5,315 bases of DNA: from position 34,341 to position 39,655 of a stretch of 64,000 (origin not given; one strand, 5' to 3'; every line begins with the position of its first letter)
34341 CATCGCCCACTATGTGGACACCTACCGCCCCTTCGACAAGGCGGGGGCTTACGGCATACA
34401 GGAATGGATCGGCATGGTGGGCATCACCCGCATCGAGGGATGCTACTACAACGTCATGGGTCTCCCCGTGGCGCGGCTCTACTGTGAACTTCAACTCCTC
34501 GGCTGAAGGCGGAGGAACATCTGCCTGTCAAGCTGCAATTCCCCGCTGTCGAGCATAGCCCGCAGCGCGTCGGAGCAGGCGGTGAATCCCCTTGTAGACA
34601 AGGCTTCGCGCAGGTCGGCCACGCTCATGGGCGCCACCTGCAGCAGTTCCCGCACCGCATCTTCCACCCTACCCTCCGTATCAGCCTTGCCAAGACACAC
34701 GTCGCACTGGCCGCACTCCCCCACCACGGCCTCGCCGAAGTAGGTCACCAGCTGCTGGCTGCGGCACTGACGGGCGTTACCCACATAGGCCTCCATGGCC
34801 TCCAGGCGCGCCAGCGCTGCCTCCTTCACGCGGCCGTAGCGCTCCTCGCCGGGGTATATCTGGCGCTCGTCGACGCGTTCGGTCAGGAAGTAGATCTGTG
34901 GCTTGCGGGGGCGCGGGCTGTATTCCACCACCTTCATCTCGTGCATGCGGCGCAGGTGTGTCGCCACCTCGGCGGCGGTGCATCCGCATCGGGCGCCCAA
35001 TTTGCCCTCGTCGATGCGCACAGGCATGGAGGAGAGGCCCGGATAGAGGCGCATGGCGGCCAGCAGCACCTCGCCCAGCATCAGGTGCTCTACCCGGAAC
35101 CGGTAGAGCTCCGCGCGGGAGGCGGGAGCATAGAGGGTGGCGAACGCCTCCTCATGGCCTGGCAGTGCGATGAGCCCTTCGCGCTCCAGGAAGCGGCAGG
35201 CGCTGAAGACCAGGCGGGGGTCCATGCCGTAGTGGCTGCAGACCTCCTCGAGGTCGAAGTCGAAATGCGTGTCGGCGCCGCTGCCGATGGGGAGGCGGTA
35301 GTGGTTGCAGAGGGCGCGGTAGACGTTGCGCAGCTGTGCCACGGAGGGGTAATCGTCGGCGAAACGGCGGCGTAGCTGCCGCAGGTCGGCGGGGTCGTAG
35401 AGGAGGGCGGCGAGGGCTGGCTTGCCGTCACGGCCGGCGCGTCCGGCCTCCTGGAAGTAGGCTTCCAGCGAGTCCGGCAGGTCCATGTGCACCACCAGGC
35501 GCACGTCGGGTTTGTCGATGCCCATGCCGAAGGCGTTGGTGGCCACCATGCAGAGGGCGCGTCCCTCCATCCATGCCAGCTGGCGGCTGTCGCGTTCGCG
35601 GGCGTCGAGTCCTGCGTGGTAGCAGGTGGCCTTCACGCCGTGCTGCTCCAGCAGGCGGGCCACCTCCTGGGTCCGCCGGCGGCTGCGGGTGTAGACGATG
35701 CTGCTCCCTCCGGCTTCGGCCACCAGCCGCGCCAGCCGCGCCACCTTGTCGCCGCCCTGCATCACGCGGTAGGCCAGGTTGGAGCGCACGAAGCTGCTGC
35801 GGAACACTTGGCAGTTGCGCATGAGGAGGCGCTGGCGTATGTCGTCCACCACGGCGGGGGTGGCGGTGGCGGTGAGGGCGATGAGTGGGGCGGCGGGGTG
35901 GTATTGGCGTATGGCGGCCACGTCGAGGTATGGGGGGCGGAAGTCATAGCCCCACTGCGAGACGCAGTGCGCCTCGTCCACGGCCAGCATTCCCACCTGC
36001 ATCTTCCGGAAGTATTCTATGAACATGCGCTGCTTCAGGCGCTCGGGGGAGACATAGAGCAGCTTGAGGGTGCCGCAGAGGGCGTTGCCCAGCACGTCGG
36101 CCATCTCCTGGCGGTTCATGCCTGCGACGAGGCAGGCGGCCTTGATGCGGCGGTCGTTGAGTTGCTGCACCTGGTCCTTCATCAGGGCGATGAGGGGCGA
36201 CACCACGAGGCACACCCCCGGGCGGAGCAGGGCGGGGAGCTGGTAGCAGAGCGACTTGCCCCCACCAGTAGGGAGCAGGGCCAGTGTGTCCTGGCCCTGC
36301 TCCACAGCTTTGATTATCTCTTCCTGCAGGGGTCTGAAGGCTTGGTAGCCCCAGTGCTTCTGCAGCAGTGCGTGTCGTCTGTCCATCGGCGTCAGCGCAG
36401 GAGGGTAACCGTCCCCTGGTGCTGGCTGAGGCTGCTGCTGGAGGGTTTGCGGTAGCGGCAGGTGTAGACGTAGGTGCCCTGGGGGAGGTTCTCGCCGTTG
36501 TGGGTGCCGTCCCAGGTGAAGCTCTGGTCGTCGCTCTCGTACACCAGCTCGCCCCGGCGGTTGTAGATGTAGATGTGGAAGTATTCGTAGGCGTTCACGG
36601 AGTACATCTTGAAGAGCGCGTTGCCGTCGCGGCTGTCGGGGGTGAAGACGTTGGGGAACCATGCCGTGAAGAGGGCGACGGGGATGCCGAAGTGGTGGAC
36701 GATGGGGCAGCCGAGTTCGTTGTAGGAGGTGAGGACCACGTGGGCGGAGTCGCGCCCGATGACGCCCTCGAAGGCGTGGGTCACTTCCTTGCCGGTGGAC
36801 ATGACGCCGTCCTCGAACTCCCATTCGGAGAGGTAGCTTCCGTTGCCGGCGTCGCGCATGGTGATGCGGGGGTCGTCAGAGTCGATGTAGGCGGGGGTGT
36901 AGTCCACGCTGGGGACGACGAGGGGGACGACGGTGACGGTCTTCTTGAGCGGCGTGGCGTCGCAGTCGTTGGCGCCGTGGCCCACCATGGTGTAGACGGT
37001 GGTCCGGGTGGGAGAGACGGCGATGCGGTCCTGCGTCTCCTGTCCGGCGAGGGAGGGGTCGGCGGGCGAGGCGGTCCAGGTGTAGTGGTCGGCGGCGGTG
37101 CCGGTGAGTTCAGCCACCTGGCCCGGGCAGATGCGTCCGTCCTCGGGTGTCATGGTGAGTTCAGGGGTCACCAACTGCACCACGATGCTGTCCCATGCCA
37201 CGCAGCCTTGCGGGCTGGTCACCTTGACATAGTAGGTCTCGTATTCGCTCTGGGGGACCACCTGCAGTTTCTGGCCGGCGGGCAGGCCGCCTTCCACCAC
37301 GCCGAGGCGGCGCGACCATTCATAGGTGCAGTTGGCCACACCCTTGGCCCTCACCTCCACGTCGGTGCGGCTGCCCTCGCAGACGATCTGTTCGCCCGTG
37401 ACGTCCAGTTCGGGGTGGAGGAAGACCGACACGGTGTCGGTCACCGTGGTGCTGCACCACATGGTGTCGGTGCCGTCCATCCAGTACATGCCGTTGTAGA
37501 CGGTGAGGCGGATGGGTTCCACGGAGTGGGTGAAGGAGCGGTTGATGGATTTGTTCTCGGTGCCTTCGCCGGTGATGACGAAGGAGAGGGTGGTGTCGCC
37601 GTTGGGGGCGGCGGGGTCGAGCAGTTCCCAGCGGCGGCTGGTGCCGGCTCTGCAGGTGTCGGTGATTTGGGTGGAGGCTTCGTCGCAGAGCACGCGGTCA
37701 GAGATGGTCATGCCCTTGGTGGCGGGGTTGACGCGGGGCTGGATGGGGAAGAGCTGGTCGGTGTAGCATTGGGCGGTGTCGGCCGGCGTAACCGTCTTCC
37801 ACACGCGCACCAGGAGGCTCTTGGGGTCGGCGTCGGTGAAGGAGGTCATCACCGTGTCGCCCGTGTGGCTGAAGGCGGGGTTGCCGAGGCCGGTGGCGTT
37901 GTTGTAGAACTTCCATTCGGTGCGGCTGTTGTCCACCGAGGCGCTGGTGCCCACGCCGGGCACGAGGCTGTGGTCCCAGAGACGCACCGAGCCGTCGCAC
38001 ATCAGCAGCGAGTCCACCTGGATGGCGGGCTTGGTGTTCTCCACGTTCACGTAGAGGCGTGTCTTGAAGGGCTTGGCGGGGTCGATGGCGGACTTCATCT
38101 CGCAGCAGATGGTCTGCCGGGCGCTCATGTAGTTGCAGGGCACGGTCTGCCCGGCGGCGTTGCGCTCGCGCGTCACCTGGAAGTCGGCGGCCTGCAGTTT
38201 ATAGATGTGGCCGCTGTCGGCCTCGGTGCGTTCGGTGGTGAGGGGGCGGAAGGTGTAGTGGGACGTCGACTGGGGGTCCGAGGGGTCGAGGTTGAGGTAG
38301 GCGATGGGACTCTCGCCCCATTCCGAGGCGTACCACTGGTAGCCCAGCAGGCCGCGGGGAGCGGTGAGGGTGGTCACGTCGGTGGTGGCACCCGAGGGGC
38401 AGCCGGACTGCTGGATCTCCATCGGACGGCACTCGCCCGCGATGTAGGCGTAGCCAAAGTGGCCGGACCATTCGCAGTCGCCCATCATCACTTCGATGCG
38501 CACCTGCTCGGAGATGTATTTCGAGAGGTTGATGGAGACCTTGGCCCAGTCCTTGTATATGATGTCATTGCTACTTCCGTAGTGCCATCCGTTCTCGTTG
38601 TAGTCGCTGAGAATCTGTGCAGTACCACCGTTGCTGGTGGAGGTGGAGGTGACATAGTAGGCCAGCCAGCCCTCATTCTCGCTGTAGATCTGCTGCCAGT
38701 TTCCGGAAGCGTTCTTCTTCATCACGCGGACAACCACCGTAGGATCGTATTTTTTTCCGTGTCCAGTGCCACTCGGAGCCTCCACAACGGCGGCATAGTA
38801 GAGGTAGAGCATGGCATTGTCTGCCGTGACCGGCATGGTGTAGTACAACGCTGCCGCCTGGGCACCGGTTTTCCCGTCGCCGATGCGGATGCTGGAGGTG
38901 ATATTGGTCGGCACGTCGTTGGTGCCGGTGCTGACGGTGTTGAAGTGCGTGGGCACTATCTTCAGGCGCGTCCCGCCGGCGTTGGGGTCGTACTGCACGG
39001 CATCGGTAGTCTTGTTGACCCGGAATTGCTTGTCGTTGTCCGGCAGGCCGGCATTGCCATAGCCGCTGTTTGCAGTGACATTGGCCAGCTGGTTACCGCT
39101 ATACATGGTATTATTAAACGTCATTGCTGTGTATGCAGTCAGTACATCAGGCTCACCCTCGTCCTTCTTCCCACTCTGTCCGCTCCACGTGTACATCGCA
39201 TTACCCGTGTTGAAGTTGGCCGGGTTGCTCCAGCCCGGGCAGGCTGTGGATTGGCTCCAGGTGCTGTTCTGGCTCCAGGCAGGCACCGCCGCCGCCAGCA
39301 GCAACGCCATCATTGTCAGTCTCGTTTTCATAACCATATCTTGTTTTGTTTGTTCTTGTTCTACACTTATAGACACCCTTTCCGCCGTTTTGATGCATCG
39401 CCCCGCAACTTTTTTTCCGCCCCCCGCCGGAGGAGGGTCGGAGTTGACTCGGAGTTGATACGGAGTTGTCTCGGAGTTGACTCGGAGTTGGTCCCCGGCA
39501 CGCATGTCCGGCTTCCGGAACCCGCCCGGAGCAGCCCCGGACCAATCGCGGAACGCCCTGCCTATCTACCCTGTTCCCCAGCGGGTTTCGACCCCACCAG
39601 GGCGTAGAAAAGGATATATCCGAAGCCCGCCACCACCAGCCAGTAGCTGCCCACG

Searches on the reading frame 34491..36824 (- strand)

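Call 78: search_protein_families(library=pfam, proteins=[window:34491-36824:-], max_evalue=0.0001)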
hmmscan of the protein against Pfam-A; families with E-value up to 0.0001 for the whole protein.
window:34491-36824:- (777 aa): 3 families
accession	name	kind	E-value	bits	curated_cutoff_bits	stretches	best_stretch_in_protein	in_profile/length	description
PF00270.35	DEAD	-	1e-25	90.8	26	1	164-328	1-166/167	DEAD/DEAH box helicase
PF00271.37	Helicase_C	-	7.3e-21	74.9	23.5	1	360-467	2-110/110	Helicase conserved C-terminal domain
PF16124.10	RecQ_Zn_bind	-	2.6e-12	47.7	25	1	662-711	16-66/66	RecQ zinc-binding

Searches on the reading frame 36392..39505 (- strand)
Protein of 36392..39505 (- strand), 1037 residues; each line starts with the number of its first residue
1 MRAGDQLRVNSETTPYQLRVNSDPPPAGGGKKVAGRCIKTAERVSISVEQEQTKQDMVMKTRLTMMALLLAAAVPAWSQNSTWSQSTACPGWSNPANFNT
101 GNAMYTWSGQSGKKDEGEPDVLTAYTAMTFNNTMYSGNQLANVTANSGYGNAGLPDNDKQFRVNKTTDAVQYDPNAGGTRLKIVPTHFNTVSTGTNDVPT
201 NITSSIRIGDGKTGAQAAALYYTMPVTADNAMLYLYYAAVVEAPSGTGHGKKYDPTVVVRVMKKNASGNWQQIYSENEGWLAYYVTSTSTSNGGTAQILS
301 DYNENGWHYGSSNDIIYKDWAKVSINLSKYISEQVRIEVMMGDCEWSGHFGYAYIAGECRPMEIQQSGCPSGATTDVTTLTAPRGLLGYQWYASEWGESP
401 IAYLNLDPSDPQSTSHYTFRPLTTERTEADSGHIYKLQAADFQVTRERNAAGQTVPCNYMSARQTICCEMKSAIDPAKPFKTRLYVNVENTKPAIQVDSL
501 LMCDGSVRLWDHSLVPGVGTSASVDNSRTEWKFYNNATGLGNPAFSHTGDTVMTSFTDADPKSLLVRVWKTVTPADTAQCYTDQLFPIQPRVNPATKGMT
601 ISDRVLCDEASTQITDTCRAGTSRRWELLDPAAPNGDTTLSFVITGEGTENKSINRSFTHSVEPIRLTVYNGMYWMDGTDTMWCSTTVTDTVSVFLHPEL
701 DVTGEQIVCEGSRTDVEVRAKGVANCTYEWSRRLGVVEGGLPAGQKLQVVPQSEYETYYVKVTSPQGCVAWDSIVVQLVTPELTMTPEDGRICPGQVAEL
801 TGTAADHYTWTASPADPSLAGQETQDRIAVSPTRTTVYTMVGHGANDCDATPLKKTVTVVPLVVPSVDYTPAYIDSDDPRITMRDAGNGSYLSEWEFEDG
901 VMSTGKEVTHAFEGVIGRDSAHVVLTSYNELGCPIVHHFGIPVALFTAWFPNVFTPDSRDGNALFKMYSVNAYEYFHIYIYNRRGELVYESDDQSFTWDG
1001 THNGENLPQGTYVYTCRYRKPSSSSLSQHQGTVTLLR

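Call 78: search_protein_families(library=pfam, proteins=[window:36392-39505:-], max_evalue=0.0001)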
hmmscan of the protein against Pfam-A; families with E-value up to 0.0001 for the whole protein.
window:36392-39505:- (1037 aa): 2 families
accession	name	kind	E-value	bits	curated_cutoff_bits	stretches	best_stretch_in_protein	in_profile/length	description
PF13585.12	CHU_C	-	1.6e-16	60.6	27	1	950-1033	3-84/86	CHU_C Type IX secretion signal domain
PF19081.6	Ig_7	-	2e-06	28.4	27.3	0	703-774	7-76/84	Ig-like domain CHU_C associated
